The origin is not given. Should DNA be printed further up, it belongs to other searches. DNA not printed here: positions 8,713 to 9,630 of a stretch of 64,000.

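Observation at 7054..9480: Archaeal-type cupin phosphoglucose isomerase next to a second cupin isomerase and phosphomannomutase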

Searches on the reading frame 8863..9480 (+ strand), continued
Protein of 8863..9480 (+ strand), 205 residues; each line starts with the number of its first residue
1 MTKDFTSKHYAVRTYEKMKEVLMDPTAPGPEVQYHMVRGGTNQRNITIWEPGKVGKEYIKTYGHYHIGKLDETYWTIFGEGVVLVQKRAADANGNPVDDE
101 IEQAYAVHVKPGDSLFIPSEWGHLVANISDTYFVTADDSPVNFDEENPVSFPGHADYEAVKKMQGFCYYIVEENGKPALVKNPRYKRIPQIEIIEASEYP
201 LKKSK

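Call 22: list_cluster_members(proteins=[P0121, P0122, P0128, P0129, P0143, P0138, P0144, P0160, P0179, P0145])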
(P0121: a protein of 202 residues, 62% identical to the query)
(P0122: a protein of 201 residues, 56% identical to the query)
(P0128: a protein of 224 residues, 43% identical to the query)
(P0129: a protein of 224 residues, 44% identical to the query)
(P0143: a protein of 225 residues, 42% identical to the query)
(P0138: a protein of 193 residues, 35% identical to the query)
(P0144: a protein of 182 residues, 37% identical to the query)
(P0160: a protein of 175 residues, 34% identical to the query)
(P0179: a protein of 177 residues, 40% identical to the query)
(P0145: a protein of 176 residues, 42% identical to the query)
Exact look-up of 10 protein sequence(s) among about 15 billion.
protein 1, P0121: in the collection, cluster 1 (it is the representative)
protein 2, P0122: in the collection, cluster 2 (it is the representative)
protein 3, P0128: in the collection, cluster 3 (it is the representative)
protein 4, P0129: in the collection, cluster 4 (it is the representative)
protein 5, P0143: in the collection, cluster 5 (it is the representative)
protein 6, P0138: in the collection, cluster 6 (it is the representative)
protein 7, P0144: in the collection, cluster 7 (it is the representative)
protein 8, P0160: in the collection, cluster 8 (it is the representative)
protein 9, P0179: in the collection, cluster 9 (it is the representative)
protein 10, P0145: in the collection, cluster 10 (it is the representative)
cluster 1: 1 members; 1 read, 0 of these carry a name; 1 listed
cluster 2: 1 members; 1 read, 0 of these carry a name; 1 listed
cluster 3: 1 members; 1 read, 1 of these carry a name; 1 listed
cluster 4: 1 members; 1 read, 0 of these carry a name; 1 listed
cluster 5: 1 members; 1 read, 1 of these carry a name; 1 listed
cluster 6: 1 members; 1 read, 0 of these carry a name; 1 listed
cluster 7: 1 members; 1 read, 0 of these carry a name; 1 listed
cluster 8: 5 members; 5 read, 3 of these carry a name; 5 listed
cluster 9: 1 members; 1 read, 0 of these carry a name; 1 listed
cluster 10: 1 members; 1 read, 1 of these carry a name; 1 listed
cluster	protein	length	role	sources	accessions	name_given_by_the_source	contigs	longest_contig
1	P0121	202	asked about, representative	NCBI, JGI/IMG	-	-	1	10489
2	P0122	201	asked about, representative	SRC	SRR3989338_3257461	-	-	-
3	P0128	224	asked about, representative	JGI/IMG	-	oxalate decarboxylase/phosphoglucose isomerase-like protein (cupin superfamily)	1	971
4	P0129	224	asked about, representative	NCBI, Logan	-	-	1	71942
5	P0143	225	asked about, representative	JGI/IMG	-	oxalate decarboxylase/phosphoglucose isomerase-like protein (cupin superfamily)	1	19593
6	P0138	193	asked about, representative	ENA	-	-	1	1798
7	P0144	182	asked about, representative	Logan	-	-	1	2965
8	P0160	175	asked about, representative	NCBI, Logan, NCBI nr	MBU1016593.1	hypothetical protein KJ678_00300 [Patescibacteria group bacterium] | hypothetical protein [Patescibacteria group bacterium]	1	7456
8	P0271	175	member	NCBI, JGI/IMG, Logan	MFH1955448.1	MAG: glucose-6-phosphate isomerase family protein [Patescibacteria group bacterium]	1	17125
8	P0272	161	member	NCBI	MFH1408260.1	MAG: glucose-6-phosphate isomerase family protein, partial [Patescibacteria group ...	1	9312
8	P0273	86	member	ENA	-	-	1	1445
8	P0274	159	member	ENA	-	-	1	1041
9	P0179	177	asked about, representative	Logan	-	-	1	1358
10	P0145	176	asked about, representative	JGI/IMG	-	glucose-6-phosphate isomerase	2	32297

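Call 23: list_cluster_members(proteins=[P0249, P0206, P0219, P0252, P0196, P0187, P0208, P0197, P0157, P0151])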
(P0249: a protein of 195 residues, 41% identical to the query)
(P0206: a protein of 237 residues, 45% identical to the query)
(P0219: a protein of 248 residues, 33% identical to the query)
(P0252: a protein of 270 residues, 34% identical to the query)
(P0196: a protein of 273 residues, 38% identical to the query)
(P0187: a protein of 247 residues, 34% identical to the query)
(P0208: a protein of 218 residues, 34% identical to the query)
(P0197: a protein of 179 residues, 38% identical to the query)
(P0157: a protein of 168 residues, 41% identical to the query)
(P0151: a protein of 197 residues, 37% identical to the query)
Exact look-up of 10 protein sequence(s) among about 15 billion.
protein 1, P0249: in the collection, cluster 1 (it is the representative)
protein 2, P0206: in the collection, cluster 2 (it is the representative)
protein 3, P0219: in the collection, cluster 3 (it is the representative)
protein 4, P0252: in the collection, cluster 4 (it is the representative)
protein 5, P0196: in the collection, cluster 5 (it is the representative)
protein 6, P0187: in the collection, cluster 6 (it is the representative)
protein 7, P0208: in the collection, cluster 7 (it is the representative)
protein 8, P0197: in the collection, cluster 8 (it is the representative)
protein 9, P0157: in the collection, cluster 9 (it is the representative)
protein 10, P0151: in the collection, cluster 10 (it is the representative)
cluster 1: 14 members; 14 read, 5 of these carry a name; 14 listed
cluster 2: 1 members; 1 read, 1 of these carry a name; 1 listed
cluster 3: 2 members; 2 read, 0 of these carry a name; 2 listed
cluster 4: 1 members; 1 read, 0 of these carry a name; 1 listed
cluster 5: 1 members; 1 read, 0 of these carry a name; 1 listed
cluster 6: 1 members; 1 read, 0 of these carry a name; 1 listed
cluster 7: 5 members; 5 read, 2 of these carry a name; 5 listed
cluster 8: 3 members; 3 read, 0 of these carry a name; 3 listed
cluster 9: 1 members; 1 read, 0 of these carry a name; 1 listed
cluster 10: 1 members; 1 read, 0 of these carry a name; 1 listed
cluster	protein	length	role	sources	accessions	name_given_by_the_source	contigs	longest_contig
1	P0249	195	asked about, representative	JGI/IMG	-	-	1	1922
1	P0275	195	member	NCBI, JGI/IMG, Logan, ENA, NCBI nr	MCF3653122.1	MAG: glucose-6-phosphate isomerase [Aigarchaeota archaeon] | glucose-6-phosphate isomerase [Candidatus Wolframiiraptor gerlachensis]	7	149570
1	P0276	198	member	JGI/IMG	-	glucose-6-phosphate isomerase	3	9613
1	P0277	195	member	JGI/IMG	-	glucose-6-phosphate isomerase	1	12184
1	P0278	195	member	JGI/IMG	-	glucose-6-phosphate isomerase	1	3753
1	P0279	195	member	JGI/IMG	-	glucose-6-phosphate isomerase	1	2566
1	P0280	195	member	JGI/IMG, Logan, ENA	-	-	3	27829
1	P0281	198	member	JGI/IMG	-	-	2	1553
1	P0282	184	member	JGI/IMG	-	-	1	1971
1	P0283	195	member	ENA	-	-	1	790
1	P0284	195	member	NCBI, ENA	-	-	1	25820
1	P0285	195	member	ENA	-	-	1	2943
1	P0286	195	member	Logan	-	-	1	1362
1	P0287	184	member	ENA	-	-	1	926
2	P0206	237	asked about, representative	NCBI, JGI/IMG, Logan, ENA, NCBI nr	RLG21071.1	glucose-6-phosphate isomerase [Candidatus Micrarchaeota archaeon] | MAG: glucose-6-phosphate isomerase [Candidatus Micrarchaeota archaeon]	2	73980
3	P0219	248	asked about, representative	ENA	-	-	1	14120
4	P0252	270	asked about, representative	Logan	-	-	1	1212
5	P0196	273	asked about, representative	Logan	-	-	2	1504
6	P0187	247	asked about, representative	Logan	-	-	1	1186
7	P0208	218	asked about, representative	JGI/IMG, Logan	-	glucose-6-phosphate isomerase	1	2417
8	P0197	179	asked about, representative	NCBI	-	-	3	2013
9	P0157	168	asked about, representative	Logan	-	-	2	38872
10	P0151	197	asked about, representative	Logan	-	-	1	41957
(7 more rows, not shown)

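Call 46: search_protein_families(library=pfam, proteins=[L017:8839-9972:+, L063:6228-7061:+, L037:5608-7128:-, L063:3095-4588:+, L017:13340-14623:-, L021:4701-5624:-, L043:8309-9982:+], max_evalue=0.001)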
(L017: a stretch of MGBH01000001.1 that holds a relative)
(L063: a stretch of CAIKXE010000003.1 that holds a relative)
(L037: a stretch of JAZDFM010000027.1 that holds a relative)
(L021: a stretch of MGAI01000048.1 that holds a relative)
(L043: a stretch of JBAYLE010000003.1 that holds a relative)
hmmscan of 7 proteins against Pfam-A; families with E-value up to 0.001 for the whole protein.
L017:8839-9972:+ (377 aa): 1 family
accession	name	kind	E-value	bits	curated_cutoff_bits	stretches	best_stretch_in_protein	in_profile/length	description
PF21621.3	MPI_cupin_dom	-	9.5e-05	22.7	27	1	305-363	11-69/79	Mannose-6-phosphate isomerase, cupin domain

L063:6228-7061:+ (277 aa): 5 families
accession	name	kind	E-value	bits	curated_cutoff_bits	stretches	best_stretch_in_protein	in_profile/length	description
PF08282.18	Hydrolase_3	-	1.4e-14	54.9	20.9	1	32-251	1-221/255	haloacid dehalogenase-like hydrolase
PF03332.19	PMM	-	2.1e-11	44.5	22.4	1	52-273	2-220/221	Eukaryotic phosphomannomutase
PF00702.32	Hydrolase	-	4.6e-06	27.6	26.4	0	30-73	2-37/191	haloacid dehalogenase-like hydrolase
PF05116.19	S6PP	-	5.7e-06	26.5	20.3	0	182-268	134-216/247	Sucrose-6F-phosphate phosphohydrolase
PF13419.12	HAD_2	-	0.0009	19.8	23.8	0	217-239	140-162/178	Haloacid dehalogenase-like hydrolase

L037:5608-7128:- (506 aa): 6 families
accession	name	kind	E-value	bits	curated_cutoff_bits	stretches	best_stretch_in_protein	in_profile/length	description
PF08323.17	Glyco_transf_5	-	3.5e-67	227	22.7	1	24-262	1-237/239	Starch synthase catalytic domain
PF00534.26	Glycos_transf_1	-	7.5e-18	65.1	26.4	1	314-476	9-167/172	Glycosyl transferases group 1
PF13692.12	Glyco_trans_1_4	-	3e-13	50.7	27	1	321-467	2-142/142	Glycosyl transferases group 1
PF13439.12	Glyco_transf_4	-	1.6e-12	48.2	28.5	1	39-251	2-150/170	Glycosyltransferase Family 4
PF13579.12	Glyco_trans_4_4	-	9.4e-06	26.5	29.7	1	39-254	1-147/158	Glycosyl transferase 4-like domain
PF20706.3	GT4-conflict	-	0.0006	19.3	26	0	35-84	8-59/385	Family 4 Glycosyltransferase in conflict systems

L063:3095-4588:+ (497 aa): 2 families
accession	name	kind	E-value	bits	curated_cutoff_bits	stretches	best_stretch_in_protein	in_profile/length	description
PF03065.20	Glyco_hydro_57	-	3.6e-34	118.9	21.2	1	25-223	45-250/291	Glycosyl hydrolase family 57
PF01522.26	Polysacc_deac_1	-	0.00045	20.6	23.1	0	9-141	9-122/124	Polysaccharide deacetylase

L017:13340-14623:- (427 aa): 6 families
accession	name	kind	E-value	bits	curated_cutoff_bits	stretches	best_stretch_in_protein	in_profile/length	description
PF01593.30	Amino_oxidase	-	1.9e-26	93.8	19.8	1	10-426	1-442/443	Flavin containing amine oxidoreductase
PF01266.30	DAO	-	4e-10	40.2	27.9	1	2-48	1-48/353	FAD dependent oxidoreductase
PF13450.12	NAD_binding_8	-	1.1e-08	35.7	21.9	1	5-48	1-43/68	NAD(P)-binding Rossmann-like domain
PF00890.30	FAD_binding_2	-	0.0001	22.1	20.4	1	3-50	2-49/414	FAD binding domain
PF07992.20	Pyr_redox_2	-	0.00025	21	26.1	0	1-33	1-35/291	Pyridine nucleotide-disulphide oxidoreductase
PF01946.23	Thi4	-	0.00036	20.3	26.2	1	2-45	19-61/235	Thi4 family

L021:4701-5624:- (307 aa): 1 family
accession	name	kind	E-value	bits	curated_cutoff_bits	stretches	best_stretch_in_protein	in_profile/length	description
PF01040.23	UbiA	-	1.2e-25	90.7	34.2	1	42-177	20-156/250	UbiA prenyltransferase family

L043:8309-9982:+ (557 aa): 1 family
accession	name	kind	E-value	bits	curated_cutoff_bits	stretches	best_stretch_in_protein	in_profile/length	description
PF00496.27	SBP_bac_5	-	1.8e-75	254.8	32.4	1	94-460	2-360/368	Bacterial extracellular solute-binding proteins, family 5 Middle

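Call 47: predict_structure(alignment_id=A1)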
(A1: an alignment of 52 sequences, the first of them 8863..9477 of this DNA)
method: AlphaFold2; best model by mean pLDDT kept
length: 205 residues; sequences in the alignment: 52
mean_pLDDT: 92.1   pTM: 0.89
mean pLDDT of the five models: 92.1, 91.5, 91.4, 91.4, 91.1
residues with pLDDT >= 90: 166; 70-90: 23; 50-70: 13; < 50: 3
segments of 3 or more residues with pLDDT < 50: none
pLDDT, mean of each block of 10 residues (from residue 1): 69 96 98 92 90 98 93 97 98 97 99 97 98 93 54 81 99 98 98 98 88
secondary structure, 60 per line:
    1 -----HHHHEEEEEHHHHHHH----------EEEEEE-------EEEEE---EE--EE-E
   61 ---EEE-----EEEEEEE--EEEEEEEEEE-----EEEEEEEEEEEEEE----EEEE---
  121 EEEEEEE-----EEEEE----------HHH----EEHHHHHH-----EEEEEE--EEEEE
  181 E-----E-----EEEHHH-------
elements in order: H6-9 E10-14 H15-21 E32-37 E45-49 E64-66 E72-78 E81-90 E96-109 E114-117 E121-127 E133-137 H157-162 E168-173 E176-181 E193-195

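Call 49: fold_search(model_id=the predicted structure, library=pdb)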
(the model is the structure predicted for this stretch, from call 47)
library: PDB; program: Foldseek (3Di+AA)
matches with E <= 10: 1941; with E <= 0.001: 310
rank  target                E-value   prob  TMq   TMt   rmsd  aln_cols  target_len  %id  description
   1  4luk                  8.3e-14  1.00  0.66  0.71   3.4       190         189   27  The crystal structure of the P132A, Y133G mutant of Pyrococcus furiosus phosphoglucose isomerase in complex with mangane (released 2014-07-30)
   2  1x82                  9.3e-14  1.00  0.65  0.69   3.6       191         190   28  CRYSTAL STRUCTURE OF PHOSPHOGLUCOSE ISOMERASE FROM PYROCOCCUS FURIOSUS WITH BOUND 5-phospho-D-arabinonate (released 2004-10-12)
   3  1x7n                  1.2e-13  1.00  0.65  0.70   3.6       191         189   28  The crystal structure of Pyrococcus furiosus phosphoglucose isomerase with bound 5-phospho-D-arabinonate and Manganese (released 2004-10-12)
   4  4lum_A                2.2e-13  1.00  0.65  0.70   3.5       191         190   28  The crystal structure of the P132V mutant of Pyrococcus furiosus phosphoglucose isomerase in complex with manganese an (released 2014-07-30)
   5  4lta_A                2.7e-13  1.00  0.66  0.71   3.0       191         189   28  The crystal structure of the P132R, Y133G mutant of Pyrococcus furiosus phosphoglucose isomerase in complex with manga (released 2014-07-30)
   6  2gc0_A                2.7e-13  1.00  0.65  0.71   3.3       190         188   27  The crystal structure of phosphoglucose isomerase from Pyrococcus furiosus in complex with 5-phospho-D-arabinonohydrox (released 2006-04-11)
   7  4lul_A                2.7e-13  1.00  0.65  0.70   3.3       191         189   28  The crystal structure of the P132A, Y133D mutant of Pyrococcus furiosus phosphoglucose isomerase in complex with manga (released 2014-07-30)
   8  3sxw                  3.2e-13  1.00  0.64  0.70   3.4       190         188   25  Crystal Structure of Engineered Protein. Northeast Structural Genomics Consortium Target OR69. (released 2011-08-03)
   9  1qxj_A                4.3e-13  1.00  0.65  0.71   3.3       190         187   28  Crystal structure of native phosphoglucose isomerase from Pyrococcus furiosus (released 2003-12-09)
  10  1j3r_B                4.3e-13  1.00  0.64  0.70   3.3       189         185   27  Crystal structure of Thermococcus litoralis phosphogrucose isomerase complexed with gluconate-6-phosphate (released 2004-02-24)
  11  1j3p_A                1.4e-12  1.00  0.64  0.70   3.5       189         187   27  Crystal structure of Thermococcus litoralis phosphoglucose isomerase (released 2004-02-24)
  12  1j3p_B                5.3e-12  1.00  0.62  0.69   3.4       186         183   27  Crystal structure of Thermococcus litoralis phosphoglucose isomerase (released 2004-02-24)
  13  5flh_B                9.6e-06  1.00  0.33  0.36  11.2       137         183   15  Free state of Ni-quercetinase (released 2016-06-01)
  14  5flh_A                9.6e-06  1.00  0.34  0.37  12.2       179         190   15  Free state of Ni-quercetinase (released 2016-06-01)
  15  5flj_A                9.6e-06  1.00  0.34  0.38  12.3       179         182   16  enzyme-substrate-dioxygen complex of Ni-quercetinase (released 2016-06-01)
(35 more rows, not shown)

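Call 60: find_encoding_contigs(protein=window:8863-9480:+, flank=10000, max_places=4)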
Protein window:8863-9480:+ (205 aa): 5 contigs read that carry it; 3 places shown.
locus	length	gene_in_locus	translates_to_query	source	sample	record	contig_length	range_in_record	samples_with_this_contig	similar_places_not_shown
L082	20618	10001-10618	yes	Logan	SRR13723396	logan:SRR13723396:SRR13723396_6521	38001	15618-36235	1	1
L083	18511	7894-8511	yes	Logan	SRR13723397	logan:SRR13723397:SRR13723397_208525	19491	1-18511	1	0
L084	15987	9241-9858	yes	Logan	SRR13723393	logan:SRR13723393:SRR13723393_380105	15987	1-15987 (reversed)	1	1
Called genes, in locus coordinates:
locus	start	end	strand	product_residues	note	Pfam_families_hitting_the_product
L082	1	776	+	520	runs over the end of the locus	PF00239:Resolvase, PF07508:Recombinase (weak), PF13408:Zn_ribbon_recom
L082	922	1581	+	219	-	PF05552:MS_channel_1st_1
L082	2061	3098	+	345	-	-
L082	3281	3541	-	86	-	-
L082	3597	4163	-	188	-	PF01396:Zn_ribbon_Top1 (faint), PF06677:Auto_anti-p27 (faint), PF09723:Zn_ribbon_8 (faint), PF26040:Zn_ribbon_CLPX_N (faint), PF03119:DNA_ligase_ZBD (faint), PF13240:Zn_Ribbon_1 (faint)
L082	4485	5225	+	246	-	-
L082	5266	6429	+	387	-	-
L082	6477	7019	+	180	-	PF04308:RNaseH_like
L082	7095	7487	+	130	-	PF18894:PhageMetallopep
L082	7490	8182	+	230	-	PF21694:DNA_pol3_delta_C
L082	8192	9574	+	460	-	PF02878:PGM_PMM_I, PF02879:PGM_PMM_II, PF02880:PGM_PMM_III, PF00408:PGM_PMM_IV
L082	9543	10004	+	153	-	PF01050:MannoseP_isomer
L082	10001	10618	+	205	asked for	PF06560:GPI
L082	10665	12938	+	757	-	PF01326:PPDK_N, PF00391:PEP-utilizers, PF02896:PEP-utilizers_C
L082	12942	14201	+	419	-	PF03952:Enolase_N, PF00113:Enolase_C, PF13378:MR_MLE_C (weak)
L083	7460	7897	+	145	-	PF01050:MannoseP_isomer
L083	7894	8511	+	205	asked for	PF06560:GPI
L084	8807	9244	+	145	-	PF01050:MannoseP_isomer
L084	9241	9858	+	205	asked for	PF06560:GPI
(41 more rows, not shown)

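Call 67: search_protein_families(library=pfam, proteins=[L042:3098-4480:+, L040:4973-6046:+, L041:10596-11417:+, L037:8501-9991:+, L053:10624-11037:+, L031:10675-11070:+], max_evalue=0.001)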
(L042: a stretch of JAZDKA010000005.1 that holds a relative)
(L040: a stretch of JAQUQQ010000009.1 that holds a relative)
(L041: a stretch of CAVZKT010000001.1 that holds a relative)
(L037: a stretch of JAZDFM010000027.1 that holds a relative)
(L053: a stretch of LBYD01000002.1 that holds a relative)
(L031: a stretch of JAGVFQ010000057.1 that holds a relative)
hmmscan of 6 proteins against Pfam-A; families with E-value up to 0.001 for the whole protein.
L042:3098-4480:+ (460 aa): 5 families
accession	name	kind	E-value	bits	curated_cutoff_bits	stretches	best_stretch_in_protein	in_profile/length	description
PF00483.29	NTP_transferase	-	2.9e-43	148.7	21.2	1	4-275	3-241/245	Nucleotidyl transferase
PF01050.24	MannoseP_isomer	-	1.3e-40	138.6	23.6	1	351-455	12-116/116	Mannose-6-phosphate isomerase C-terminal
PF07883.17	Cupin_2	-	2.3e-11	43.7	27.2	1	373-439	4-69/70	Cupin domain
PF22640.1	ManC_GMP_beta-helix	-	6.1e-08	32.9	27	1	282-337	2-55/55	MannoseP isomerase/GMP-like beta-helix domain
PF12804.13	NTP_transf_3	-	6e-06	27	27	1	3-134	1-111/160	MobA-like NTP transferase domain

L040:4973-6046:+ (357 aa): 3 families
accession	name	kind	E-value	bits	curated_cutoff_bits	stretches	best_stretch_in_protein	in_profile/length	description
PF00483.29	NTP_transferase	-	9e-43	147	21.2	1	3-282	2-238/245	Nucleotidyl transferase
PF22640.1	ManC_GMP_beta-helix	-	9.2e-18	64.4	27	1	294-348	1-55/55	MannoseP isomerase/GMP-like beta-helix domain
PF12804.13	NTP_transf_3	-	3.4e-09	37.5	27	1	3-127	1-111/160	MobA-like NTP transferase domain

L041:10596-11417:+ (273 aa): 3 families
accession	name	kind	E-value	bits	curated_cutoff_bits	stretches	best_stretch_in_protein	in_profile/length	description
PF01050.24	MannoseP_isomer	-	1.1e-42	145.3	23.6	1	155-262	9-116/116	Mannose-6-phosphate isomerase C-terminal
PF01467.32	CTP_transf_like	-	1.5e-13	51.6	21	1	18-110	3-89/133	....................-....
PF07883.17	Cupin_2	-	6.9e-10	38.9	27.2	1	180-246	4-69/70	Cupin domain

L037:8501-9991:+ (496 aa): 5 families
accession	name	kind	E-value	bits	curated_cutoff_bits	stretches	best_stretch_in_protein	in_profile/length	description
PF00483.29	NTP_transferase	-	2.4e-56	191.5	21.2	1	30-305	2-243/245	Nucleotidyl transferase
PF01050.24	MannoseP_isomer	-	1.8e-51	173.6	23.6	1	370-484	2-116/116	Mannose-6-phosphate isomerase C-terminal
PF22640.1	ManC_GMP_beta-helix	-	2.9e-11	43.6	27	1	312-366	1-55/55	MannoseP isomerase/GMP-like beta-helix domain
PF07883.17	Cupin_2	-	4.7e-09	36.3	27.2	1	403-466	5-67/70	Cupin domain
PF12804.13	NTP_transf_3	-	8.6e-08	33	27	1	31-144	2-98/160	MobA-like NTP transferase domain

L053:10624-11037:+ (137 aa): 2 families
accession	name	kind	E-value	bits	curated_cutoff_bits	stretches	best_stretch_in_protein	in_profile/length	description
PF01050.24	MannoseP_isomer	-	2.5e-47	160.3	23.6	1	13-116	13-116/116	Mannose-6-phosphate isomerase C-terminal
PF07883.17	Cupin_2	-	1.3e-10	41.3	27.2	1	34-100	3-69/70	Cupin domain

L031:10675-11070:+ (131 aa): 2 families
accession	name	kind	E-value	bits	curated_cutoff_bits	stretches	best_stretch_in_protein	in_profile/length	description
PF01050.24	MannoseP_isomer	-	1.6e-19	70.6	23.6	1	10-124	13-116/116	Mannose-6-phosphate isomerase C-terminal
PF07883.17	Cupin_2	-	2.7e-11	43.5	27.2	1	41-109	3-69/70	Cupin domain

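Call 68: search_solved_structures(query=L017:8839-9972:+, max_evalue=0.1)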
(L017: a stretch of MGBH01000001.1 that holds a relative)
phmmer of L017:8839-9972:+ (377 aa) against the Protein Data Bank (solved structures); distinct sequences matched with E-value up to 0.1: 0.
